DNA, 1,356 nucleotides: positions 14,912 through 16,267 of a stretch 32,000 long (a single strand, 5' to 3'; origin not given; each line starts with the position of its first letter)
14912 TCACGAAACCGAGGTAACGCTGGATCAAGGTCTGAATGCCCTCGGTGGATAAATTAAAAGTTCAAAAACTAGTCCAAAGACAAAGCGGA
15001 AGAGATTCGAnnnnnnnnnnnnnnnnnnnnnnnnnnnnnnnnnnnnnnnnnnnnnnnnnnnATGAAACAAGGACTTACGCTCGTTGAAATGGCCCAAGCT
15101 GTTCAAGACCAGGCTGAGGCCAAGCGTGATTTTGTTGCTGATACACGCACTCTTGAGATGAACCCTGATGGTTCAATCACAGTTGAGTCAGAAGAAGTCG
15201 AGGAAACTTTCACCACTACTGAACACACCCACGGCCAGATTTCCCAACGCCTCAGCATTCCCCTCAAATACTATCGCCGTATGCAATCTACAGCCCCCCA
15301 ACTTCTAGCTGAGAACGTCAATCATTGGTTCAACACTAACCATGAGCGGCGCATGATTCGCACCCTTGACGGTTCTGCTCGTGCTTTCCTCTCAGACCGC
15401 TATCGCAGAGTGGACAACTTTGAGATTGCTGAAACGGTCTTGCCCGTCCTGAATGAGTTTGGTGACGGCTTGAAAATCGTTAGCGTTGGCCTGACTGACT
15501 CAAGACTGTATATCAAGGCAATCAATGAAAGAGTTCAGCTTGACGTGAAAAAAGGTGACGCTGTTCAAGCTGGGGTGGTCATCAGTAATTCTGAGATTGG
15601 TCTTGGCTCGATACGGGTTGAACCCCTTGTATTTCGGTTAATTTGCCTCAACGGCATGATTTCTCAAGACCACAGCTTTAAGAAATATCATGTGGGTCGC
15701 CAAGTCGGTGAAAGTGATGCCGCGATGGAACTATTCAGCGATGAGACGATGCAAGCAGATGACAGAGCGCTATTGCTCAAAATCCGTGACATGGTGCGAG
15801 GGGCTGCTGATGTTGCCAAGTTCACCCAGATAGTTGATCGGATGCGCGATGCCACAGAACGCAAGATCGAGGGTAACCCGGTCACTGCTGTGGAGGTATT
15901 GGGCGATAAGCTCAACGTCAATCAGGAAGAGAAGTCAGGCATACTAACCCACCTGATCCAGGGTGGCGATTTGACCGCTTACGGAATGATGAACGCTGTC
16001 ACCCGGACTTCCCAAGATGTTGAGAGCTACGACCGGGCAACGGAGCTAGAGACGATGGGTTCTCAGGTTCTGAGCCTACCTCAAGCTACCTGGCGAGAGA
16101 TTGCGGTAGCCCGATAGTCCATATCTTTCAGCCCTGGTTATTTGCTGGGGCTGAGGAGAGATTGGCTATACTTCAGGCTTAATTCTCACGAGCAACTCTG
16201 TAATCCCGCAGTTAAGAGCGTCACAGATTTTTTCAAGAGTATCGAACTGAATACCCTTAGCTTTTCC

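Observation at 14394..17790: Two parallel regulator / promoter / structured-leader modules driving DUF932 and DUF3768 genes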

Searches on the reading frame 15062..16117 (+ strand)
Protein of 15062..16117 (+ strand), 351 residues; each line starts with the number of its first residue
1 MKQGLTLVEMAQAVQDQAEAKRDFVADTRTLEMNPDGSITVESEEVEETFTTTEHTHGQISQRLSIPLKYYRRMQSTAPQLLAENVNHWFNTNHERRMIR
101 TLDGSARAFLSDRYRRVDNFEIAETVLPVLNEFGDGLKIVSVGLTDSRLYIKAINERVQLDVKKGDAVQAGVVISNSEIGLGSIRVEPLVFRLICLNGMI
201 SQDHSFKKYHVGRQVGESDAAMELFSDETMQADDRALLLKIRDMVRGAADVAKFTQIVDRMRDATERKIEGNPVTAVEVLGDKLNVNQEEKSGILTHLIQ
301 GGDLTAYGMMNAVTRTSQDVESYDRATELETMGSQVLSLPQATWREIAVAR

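Call 10: search_protein_families(library=pfam, proteins=[window:15062-16117:+], max_evalue=0.01)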
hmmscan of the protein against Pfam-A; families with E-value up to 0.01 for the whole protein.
window:15062-16117:+ (351 aa): 1 family
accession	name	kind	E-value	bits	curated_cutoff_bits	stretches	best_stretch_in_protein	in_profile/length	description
PF06067.16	DUF932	-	2.8e-09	37.5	23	1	110-318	5-207/227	Domain of unknown function (DUF932)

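Call 16: find_homologous_proteins(query=window:15062-16117:+)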
Query window:15062-16117:+ (351 aa): 6128 proteins with E <= 0.001 among 8000 candidates; the best 120 are listed.
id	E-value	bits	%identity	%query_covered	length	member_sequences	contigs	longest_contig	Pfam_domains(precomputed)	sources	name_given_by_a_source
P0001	2.5e-224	761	100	100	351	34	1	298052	PF06067.17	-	-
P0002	5.2e-200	681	88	100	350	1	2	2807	PF06067.17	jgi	jgi:hypothetical protein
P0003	1.4e-199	680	88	100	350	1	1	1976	PF06067.17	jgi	jgi:DNA-binding phage protein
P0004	6.1e-178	609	78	100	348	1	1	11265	PF06067.17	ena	-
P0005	3.1e-167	574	75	100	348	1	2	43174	PF06067.17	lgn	-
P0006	1.2e-163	562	73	100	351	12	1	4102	PF06067.17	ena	-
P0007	9.1e-163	559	72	100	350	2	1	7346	PF06067.17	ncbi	ncbi:MAG: DUF932 domain-containing protein [Thermosynechococcaceae cyanobacterium]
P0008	1.3e-159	549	70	100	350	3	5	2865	PF06067.17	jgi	jgi:hypothetical protein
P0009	2.5e-158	544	70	100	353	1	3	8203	PF06067.17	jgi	jgi:hypothetical protein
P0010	7.8e-157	540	70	100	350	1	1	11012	PF06067.17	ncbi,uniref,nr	ncbi:hypothetical protein C1752_16045 [Acaryochloris thomasi RCC1774]|uniref:DUF932 domain-containin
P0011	2.2e-156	538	68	100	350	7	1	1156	PF06067.17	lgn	-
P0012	6.5e-153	527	68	99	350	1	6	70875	PF06067.17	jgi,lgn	jgi:hypothetical protein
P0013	3.5e-151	521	66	100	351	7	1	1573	PF06067.17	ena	-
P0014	1.2e-150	519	67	100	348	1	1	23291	PF06067.17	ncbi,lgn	ncbi:MAG: DUF932 domain-containing protein [Synechococcus sp.]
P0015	6.5e-150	517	65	100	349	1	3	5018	PF06067.17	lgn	-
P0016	1.1e-149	516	67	100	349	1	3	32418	PF06067.17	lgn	-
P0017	1.2e-149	516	66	100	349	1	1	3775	PF06067.17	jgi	-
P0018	1.7e-149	515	64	100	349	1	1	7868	PF06067.17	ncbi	-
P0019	2.3e-149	515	66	100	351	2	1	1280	PF06067.17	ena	-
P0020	9.9e-149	513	66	100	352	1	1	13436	PF06067.17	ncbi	-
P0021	1.1e-148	513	65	100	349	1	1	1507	PF06067.17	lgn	-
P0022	1.3e-148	513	65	100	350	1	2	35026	PF06067.17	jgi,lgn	-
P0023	1.2e-147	509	65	100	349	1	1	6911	PF06067.17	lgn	-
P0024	1.3e-147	509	64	100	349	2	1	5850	PF06067.17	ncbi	-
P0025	6.2e-147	507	64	100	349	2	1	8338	PF06067.17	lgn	-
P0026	2.2e-146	505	64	100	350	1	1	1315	PF06067.17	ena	-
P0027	3.7e-146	505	63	100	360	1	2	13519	PF06067.17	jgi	jgi:hypothetical protein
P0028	6.2e-146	504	65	97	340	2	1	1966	PF06067.17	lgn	-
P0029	8.2e-146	503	65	100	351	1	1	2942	PF06067.17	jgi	jgi:Domain of unknown function (DUF932)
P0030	1.1e-145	503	63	100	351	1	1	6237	PF06067.17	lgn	-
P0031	1.5e-145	503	88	74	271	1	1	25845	PF06067.17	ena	-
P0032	2.5e-145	502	63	100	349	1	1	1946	PF06067.17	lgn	-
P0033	3.0e-145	502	64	100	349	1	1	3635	PF06067.17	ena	-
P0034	1.2e-144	500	64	100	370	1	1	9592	PF06067.17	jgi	jgi:hypothetical protein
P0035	4.0e-144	498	63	100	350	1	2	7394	PF06067.17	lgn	-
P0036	9.2e-144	497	63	100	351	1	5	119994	PF06067.17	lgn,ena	-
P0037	1.1e-143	496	64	100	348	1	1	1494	PF06067.17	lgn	-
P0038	2.1e-143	495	64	100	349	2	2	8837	PF06067.17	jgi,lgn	jgi:hypothetical protein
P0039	3.5e-143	495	63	100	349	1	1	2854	PF06067.17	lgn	-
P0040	6.3e-143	494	62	100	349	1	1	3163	PF06067.17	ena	-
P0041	9.5e-143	493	64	100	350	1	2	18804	PF06067.17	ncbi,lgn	-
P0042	1.7e-142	493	62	100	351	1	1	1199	PF06067.17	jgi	jgi:DNA-binding phage protein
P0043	3.5e-142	491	61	100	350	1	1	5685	PF06067.17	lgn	-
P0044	3.7e-142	491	62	100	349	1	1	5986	PF06067.17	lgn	-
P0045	4.0e-142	491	60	100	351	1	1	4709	PF06067.17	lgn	-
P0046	1.7e-141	489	61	100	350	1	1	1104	PF06067.17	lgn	-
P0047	1.9e-141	489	62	100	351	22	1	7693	PF06067.17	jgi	jgi:DNA-binding phage protein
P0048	3.6e-141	488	60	100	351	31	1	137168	PF06067.17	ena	-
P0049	4.7e-141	488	62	100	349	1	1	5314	PF06067.17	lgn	-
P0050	5.8e-141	487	63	100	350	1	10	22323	PF06067.17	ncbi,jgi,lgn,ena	-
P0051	7.0e-141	487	62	100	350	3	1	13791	PF06067.17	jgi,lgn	jgi:hypothetical protein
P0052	8.3e-141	487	62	100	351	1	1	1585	PF06067.17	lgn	-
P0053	2.3e-140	486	62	100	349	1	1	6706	PF06067.17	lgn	-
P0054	2.5e-140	485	60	100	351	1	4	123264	PF06067.17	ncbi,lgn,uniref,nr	ncbi:DUF932 domain-containing protein [Myxosarcina sp. GI1]|uniref:DUF932 domain-containing protein 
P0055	3.2e-140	485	62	100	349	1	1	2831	PF06067.17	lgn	-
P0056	3.9e-140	485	62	100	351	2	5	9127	PF06067.17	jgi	jgi:hypothetical protein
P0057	4.1e-140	485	61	100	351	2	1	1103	PF06067.17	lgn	-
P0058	6.8e-140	484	61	100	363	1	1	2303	PF06067.17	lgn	-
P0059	7.6e-140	484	62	100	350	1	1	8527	PF06067.17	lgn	-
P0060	8.9e-140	484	62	100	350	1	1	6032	PF06067.17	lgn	-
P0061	2.2e-139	482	61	100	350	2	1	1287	PF06067.17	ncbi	-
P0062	4.0e-139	481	63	100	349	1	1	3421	PF06067.17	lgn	-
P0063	4.5e-139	481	61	100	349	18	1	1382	PF06067.17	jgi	-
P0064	5.1e-139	481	61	100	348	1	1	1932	PF06067.17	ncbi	-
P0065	7.2e-139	481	62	100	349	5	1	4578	PF06067.17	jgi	-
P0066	7.9e-139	480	62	100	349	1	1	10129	PF06067.17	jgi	-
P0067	1.2e-138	480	61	100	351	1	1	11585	PF06067.17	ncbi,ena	-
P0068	1.4e-138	480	60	100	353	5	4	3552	PF06067.17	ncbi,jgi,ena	-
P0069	2.9e-138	479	62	100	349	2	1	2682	PF06067.17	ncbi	-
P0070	3.7e-138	478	61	100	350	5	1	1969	PF06067.17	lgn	-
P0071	6.2e-138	478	61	100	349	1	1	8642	PF06067.17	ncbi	-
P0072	7.2e-138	477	60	100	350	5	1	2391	PF06067.17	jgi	jgi:hypothetical protein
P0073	1.0e-137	477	61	100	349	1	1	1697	PF06067.17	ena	-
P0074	1.3e-137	476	61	100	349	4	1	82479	PF06067.17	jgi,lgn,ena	-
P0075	1.5e-137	476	62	100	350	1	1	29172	PF06067.17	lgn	-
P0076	2.2e-137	476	62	100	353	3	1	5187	PF06067.17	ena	-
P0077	2.8e-137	475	62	100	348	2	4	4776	PF06067.17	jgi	jgi:hypothetical protein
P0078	3.5e-137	475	61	100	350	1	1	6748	PF06067.17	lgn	-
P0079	1.0e-136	473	61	100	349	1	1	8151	PF06067.17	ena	-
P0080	1.1e-136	473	61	99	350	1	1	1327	PF06067.17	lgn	-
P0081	1.2e-136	473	61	100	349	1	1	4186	PF06067.17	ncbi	-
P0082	3.2e-136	472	60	100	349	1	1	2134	PF06067.17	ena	-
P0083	3.8e-136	472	61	100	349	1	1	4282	PF06067.17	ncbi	-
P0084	4.0e-136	472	61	100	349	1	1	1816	PF06067.17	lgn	-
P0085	4.4e-136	471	61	100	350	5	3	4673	PF06067.17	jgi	jgi:hypothetical protein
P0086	6.2e-136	471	62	100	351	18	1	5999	PF06067.17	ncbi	-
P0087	7.7e-136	471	60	100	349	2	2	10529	PF06067.17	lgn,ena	-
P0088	7.8e-136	471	62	100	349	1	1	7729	PF06067.17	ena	-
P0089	7.9e-136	471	60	100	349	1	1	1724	PF06067.17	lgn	-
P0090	1.2e-135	470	61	100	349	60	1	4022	PF06067.17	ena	-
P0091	4.1e-135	468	60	100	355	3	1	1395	PF06067.17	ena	-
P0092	5.1e-135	468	61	100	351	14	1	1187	PF06067.17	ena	-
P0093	6.4e-135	468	61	100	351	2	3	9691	PF06067.17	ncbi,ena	-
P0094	7.8e-135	467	61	100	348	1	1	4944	PF06067.17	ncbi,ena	-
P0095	7.8e-135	467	60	100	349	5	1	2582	PF06067.17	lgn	-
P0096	7.9e-135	467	61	100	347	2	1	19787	PF06067.17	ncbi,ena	-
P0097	9.9e-135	467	60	100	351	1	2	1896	PF06067.17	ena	-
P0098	1.4e-134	466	60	100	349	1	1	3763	PF06067.17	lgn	-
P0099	3.6e-134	465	62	96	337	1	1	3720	PF06067.17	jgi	-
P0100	5.8e-133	461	57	100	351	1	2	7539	PF06067.17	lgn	-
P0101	6.4e-132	458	60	100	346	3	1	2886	PF06067.17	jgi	jgi:hypothetical protein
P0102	8.4e-132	457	58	100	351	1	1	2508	PF06067.17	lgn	-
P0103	1.9e-131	456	58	100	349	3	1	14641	PF06067.17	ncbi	ncbi:MAG: DUF932 domain-containing protein [Cyanobacteria bacterium P01_F01_bin.33]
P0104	9.0e-131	454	61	94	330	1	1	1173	PF06067.17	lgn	-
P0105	9.8e-131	454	57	100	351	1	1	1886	PF06067.17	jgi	jgi:Domain of unknown function (DUF932)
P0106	2.5e-130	453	59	100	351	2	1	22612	PF06067.17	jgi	jgi:Domain of unknown function (DUF932)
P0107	2.6e-129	449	58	100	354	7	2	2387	PF06067.17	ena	-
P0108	7.4e-128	444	54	99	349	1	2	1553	PF06067.17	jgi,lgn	-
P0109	1.4e-126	440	56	100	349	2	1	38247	PF06067.17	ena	-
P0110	1.4e-126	440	62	91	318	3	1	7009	PF06067.17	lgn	-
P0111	1.7e-126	440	58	100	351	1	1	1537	PF06067.17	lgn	-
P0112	1.7e-126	440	57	100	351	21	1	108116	PF06067.17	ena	-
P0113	1.2e-125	437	57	100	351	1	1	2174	PF06067.17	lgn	-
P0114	9.1e-125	434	56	100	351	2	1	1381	PF06067.17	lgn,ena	-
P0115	2.9e-124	433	61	91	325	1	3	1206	PF06067.17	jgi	-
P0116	4.1e-124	432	56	99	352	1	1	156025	PF06067.17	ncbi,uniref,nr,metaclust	ncbi:hypothetical protein S7335_1186 [Synechococcus sp. PCC 7335]|uniref:DUF932 domain-containing pr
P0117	4.4e-124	432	57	100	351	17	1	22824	PF06067.17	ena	-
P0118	7.2e-124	431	58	99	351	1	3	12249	PF06067.17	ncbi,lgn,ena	-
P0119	1.3e-123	430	56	100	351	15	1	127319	PF06067.17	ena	-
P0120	1.3e-123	430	65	85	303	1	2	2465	PF06067.17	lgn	-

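Call 26: find_related_loci(query=A3, collection=genome_contigs, flank=4000)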
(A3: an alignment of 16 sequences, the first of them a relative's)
Query A3 (351 aa) in genome_contigs; peptide patterns used: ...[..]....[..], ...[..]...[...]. (x = any residue, [..] = any of these).
145 stretches matched a pattern; 127 encode a relative of the query (tblastn E <= 1e-3); the best 80 are kept; 80 distinct loci.
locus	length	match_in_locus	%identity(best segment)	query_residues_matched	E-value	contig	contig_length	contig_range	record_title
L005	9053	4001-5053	93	1-351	0e+0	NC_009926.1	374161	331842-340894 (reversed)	Acaryochloris marina MBIC11017 plasmid pREB1, complete sequence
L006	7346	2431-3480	72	1-351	4e-176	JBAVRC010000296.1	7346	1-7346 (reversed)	MAG: Thermosynechococcaceae cyanobacterium isolate MFD03026_ilm_asm_bin6 k127_78853, whole genome shotgun sequence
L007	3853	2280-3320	70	1-348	3e-178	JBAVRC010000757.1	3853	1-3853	MAG: Thermosynechococcaceae cyanobacterium isolate MFD03026_ilm_asm_bin6 k127_82589, whole genome shotgun sequence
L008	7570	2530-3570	67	1-350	1e-162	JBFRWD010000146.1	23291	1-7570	MAG: Synechococcus sp. isolate 09_out_wi_poop_bin.22 09outWiPooB22_c_000002134035, whole genome shotgun sequence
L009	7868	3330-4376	64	1-351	8e-161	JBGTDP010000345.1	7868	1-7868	MAG: Thermosynechococcaceae cyanobacterium isolate JTS-RE146 k141_8142428, whole genome shotgun sequence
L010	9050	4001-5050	64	1-350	3e-156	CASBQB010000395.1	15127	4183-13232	MAG: uncultured cyanobacterium isolate PMM_0086 genome assembly, contig: PMM_0086_000000000395, whole genome shotgun seq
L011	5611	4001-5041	63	1-351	3e-152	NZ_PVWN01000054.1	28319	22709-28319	Chlorogloea sp. CCALA 695 NODE_99_length_28319_cov_9.58537_ID_71306, whole genome shotgun sequence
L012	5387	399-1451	61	1-351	4e-152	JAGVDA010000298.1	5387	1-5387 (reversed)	MAG: Thermosynechococcus sp. WC_1 c_000000062061, whole genome shotgun sequence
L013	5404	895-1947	61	1-351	2e-151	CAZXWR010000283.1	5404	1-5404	MAG TPA_asm: uncultured bacterium isolate SRP072547_co1_397 genome assembly, contig: NODE_34383_length_5404_cov_9.263975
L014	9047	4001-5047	62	1-351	6e-151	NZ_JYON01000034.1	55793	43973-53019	Aliterella atlantica CENA595 contig_294, whole genome shotgun sequence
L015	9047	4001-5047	61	1-351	3e-147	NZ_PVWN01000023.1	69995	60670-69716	Chlorogloea sp. CCALA 695 NODE_35_length_69995_cov_12.9146_ID_76545, whole genome shotgun sequence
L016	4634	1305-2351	59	1-351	8e-149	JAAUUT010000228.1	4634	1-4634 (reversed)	MAG: Candidatus Gracilibacteria bacterium isolate SU_1_2 NODE_3631_length_4634_cov_4.555802, whole genome shotgun sequen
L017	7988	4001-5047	61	1-351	5e-146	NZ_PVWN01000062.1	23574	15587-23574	Chlorogloea sp. CCALA 695 NODE_118_length_23574_cov_17.186_ID_574670, whole genome shotgun sequence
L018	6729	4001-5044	59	1-351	1e-145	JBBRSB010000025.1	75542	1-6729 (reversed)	MAG: Gloeobacterales cyanobacterium isolate La2_maxbin2.427 La2_maxbin2.427_K_331431L75542_cov_121.0487, whole genome sh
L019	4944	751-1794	61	1-350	2e-147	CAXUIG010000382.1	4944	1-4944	MAG TPA_asm: uncultured bacterium isolate public_SRR14722086_metawrap_bin.4 genome assembly, contig: public_SRR14722086_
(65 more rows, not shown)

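Call 43: find_related_loci(query=A3, collection=metagenome_contigs, flank=3000)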
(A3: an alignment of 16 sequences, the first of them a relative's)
Query A3 (351 aa) in metagenome_contigs; peptide patterns used: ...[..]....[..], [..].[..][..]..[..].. (x = any residue, [..] = any of these).
426 stretches matched a pattern; 350 encode a relative of the query (tblastn E <= 1e-3); the best 80 are kept; 80 distinct loci.
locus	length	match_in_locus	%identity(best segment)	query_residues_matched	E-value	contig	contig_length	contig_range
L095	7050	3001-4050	63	1-350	4e-154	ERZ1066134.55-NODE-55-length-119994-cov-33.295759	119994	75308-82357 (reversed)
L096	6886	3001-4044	63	1-350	2e-153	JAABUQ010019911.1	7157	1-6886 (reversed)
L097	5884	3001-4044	63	1-350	5e-154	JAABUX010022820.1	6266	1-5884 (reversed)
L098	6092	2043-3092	63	1-351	7e-153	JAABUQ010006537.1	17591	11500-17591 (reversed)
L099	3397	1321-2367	62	1-351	1e-158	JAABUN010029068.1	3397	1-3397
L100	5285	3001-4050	60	1-351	1e-152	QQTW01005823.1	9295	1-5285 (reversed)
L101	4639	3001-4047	62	1-351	1e-152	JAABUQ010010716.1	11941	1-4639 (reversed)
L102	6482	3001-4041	63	1-351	8e-152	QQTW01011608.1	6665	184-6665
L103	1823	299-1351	61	1-351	6e-164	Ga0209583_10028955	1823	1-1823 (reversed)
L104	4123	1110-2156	61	1-351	3e-155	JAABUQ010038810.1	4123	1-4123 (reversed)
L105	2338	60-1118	60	1-351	2e-160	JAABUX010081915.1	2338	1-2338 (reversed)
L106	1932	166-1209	61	1-351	4e-162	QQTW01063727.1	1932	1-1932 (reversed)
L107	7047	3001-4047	62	1-351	4e-150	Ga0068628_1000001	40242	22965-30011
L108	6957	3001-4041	62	1-351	7e-150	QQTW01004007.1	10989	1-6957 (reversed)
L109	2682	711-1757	62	1-351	2e-158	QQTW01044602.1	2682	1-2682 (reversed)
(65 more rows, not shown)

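Call 56: find_encoding_contigs(protein=P0004, flank=2500, max_places=3)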
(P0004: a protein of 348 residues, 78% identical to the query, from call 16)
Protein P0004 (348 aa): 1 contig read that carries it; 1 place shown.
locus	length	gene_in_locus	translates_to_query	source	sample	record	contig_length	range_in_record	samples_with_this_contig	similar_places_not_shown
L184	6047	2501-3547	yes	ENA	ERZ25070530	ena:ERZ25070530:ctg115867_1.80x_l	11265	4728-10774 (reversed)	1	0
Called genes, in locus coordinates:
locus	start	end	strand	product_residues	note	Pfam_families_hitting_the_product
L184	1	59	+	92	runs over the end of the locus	-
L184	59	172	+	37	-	-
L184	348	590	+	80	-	-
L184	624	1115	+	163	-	PF13619:KTSC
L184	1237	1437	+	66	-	-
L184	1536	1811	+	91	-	-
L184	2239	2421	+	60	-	-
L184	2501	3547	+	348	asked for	PF06067:DUF932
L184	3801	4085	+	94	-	-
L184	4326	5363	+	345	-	PF14072:DndB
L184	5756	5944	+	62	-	-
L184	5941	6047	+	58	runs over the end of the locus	-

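Call 57: find_encoding_contigs(protein=P0005, flank=2500, max_places=3)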
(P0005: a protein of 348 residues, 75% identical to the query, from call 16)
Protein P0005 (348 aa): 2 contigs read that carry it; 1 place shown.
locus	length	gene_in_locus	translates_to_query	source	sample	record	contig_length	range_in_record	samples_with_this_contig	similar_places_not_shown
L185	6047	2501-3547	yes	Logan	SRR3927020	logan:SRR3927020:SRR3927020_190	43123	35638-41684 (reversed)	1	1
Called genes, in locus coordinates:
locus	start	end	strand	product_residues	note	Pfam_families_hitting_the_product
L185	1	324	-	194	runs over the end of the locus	-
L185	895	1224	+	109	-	-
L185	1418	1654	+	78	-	-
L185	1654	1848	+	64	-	-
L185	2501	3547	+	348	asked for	PF06067:DUF932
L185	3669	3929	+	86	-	-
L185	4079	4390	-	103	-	-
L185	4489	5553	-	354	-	-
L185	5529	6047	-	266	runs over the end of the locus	-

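Call 58: find_encoding_contigs(protein=P0010, flank=2500, max_places=3)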
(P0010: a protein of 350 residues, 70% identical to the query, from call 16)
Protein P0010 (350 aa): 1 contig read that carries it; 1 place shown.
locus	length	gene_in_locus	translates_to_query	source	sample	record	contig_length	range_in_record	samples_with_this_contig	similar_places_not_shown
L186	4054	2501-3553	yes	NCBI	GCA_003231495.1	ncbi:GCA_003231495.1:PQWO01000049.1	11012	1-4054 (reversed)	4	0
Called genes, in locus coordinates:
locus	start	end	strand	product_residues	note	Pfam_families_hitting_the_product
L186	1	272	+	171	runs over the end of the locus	PF14250:AbrB-like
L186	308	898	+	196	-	PF05729:NACHT (weak), PF13238:AAA_18, PF00485:PRK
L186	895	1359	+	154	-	PF00583:Acetyltransf_1, PF13508:Acetyltransf_7, PF13673:Acetyltransf_10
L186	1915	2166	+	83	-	-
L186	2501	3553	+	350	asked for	PF06067:DUF932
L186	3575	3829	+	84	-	-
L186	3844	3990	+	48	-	-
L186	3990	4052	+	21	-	?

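Call 59: find_encoding_contigs(protein=P0012, flank=2500, max_places=3)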
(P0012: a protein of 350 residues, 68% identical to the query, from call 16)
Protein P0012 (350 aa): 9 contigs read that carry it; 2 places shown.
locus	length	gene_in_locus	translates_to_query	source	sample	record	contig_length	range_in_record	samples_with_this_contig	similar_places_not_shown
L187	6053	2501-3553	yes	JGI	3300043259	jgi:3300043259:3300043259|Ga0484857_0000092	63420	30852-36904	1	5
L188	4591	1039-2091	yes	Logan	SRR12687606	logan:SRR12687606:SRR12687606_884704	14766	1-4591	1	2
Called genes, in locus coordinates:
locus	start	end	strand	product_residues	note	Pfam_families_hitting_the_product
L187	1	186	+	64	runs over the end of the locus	-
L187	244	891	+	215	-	PF04002:RadC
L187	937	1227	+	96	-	-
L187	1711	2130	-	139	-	-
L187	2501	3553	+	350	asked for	PF06067:DUF932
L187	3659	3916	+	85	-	-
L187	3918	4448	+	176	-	-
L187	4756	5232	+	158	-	-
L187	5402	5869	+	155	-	PF12844:HTH_19 (weak), PF13560:HTH_31 (weak), PF01381:HTH_3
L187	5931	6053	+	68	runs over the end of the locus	-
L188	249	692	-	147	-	-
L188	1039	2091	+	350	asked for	PF06067:DUF932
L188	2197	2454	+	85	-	-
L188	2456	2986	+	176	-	-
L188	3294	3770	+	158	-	-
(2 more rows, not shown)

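Call 83: search_solved_structures(query=window:15062-16117:+, max_evalue=1)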
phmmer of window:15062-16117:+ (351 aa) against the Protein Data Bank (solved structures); distinct sequences matched with E-value up to 1: 0.

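Call 85: search_protein_families(library=phrogs, proteins=[window:15062-16117:+], max_evalue=0.001)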
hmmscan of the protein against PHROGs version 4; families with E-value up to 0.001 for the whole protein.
window:15062-16117:+ (351 aa): 1 family
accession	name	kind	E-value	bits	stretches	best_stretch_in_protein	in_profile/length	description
phrog_1362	-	unknown function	7.2e-57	194.3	1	6-339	11-385/391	-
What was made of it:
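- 15049..16117 (+): SD GGAG (15049-15052) and the DUF932 gene (ATG 15062). Call 10 (PF06067, 2.8e-9) and call 85 (phrog_1362, 7e-57).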
